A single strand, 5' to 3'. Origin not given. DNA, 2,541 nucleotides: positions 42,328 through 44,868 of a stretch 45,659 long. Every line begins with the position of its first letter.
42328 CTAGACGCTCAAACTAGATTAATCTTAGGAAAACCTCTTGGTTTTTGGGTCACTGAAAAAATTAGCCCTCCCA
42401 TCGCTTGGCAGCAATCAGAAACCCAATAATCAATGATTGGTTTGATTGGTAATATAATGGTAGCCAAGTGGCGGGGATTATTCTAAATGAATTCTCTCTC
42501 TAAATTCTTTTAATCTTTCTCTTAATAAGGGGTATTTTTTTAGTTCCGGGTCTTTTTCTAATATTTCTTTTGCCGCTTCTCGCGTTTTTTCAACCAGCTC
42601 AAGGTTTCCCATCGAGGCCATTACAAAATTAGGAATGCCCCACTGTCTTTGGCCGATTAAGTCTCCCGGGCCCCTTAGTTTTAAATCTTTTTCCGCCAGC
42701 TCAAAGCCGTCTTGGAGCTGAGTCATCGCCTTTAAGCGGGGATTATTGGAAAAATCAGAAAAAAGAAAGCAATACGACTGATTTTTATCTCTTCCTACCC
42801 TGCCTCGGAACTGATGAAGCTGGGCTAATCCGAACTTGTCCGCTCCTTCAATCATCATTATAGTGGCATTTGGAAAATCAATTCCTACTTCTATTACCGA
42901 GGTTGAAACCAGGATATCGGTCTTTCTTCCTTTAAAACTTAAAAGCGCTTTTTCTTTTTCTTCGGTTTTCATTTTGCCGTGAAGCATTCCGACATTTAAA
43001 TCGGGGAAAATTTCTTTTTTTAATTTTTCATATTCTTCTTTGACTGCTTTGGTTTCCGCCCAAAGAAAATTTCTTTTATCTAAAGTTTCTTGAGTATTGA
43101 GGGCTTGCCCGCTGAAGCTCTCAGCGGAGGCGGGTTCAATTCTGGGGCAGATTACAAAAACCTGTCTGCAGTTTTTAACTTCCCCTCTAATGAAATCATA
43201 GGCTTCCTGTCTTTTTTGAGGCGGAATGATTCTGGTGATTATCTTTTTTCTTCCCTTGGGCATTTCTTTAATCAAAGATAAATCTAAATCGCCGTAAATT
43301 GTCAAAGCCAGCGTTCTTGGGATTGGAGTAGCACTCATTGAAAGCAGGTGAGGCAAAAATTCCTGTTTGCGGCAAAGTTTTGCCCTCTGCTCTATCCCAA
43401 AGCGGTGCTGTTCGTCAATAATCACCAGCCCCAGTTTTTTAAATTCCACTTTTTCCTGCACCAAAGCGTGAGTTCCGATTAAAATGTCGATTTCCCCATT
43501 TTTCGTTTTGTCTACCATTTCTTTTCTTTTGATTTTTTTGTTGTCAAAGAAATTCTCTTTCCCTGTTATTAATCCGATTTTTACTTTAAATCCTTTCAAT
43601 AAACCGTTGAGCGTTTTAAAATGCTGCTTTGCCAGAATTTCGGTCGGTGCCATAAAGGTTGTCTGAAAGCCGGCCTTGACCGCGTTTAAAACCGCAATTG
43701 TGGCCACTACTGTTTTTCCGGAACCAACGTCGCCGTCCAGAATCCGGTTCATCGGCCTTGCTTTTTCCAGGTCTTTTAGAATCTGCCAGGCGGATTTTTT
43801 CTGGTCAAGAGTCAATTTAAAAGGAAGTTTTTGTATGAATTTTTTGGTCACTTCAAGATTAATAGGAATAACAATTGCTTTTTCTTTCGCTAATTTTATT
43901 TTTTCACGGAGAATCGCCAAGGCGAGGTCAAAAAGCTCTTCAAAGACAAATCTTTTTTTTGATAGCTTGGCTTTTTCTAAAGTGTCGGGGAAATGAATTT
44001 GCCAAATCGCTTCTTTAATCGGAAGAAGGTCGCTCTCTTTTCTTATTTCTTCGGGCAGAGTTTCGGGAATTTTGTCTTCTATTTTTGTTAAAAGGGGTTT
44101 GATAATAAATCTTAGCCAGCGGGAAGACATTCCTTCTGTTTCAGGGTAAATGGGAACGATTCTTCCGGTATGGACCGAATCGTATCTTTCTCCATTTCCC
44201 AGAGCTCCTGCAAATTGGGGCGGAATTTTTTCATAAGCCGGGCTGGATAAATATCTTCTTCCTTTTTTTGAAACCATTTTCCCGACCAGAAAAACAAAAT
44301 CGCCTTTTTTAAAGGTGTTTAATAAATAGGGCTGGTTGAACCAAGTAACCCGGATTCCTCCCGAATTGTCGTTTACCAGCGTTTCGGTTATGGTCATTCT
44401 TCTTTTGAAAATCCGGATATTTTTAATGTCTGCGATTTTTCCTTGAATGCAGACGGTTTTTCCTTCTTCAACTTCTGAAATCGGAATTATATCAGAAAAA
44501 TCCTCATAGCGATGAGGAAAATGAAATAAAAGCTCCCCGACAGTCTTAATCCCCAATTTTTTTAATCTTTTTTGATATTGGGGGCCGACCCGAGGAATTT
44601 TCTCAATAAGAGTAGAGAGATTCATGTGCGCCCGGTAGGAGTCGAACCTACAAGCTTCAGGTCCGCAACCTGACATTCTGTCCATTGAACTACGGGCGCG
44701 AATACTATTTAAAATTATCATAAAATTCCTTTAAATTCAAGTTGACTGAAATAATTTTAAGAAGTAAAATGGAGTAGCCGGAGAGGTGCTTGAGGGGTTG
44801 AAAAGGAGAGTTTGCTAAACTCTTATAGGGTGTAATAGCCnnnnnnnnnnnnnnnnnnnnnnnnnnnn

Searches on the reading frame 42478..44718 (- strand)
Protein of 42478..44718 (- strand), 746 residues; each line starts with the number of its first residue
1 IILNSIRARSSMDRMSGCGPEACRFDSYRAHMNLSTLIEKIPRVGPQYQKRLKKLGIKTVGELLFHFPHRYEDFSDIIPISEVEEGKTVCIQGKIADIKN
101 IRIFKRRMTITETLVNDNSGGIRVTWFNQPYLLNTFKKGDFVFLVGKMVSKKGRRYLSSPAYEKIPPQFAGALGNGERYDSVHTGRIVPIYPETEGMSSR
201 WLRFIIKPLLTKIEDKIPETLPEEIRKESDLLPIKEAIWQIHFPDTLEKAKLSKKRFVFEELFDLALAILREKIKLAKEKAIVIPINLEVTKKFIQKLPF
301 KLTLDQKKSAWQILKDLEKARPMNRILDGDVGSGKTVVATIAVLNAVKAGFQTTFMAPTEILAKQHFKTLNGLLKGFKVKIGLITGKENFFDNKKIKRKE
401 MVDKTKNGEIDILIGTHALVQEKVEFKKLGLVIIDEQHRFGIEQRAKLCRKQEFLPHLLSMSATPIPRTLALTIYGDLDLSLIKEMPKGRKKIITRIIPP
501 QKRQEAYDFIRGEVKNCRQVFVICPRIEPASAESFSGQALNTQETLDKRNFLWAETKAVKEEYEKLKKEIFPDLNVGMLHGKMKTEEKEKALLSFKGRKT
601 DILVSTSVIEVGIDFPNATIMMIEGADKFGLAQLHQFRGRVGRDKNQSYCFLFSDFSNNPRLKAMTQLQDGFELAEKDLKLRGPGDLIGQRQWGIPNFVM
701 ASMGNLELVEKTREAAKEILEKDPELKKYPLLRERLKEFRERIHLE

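Call 78: search_protein_families(library=pfam, proteins=[window:42478-44718:-], max_evalue=0.001)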
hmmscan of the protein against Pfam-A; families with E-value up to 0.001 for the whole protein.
window:42478-44718:- (746 aa): 7 families
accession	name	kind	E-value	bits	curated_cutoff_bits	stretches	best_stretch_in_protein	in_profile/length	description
PF17191.10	RecG_wedge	-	3.7e-26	92.1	23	1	41-211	5-160/162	RecG wedge domain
PF00270.35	DEAD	-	5.3e-24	85.3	26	1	323-470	15-164/167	DEAD/DEAH box helicase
PF00271.37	Helicase_C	-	3.3e-21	76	23.5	1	551-644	19-109/110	Helicase conserved C-terminal domain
PF19833.4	RecG_dom3_C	-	2.1e-12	47.4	26.8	1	669-741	2-78/87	ATP-dependent DNA helicase RecG, domain 3, C-terminal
PF04851.21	ResIII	-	8.9e-12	45.7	22.5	1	303-465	5-162/164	Type III restriction enzyme, res subunit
PF22590.2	Cas3-like_C_2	-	1.1e-05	26.1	27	1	556-645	12-105/106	CRISPR-associated nuclease/helicase Cas3, C-terminal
PF01336.31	tRNA_anti-codon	-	3.1e-05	24.3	27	1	89-156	1-66/75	OB-fold nucleic acid binding domain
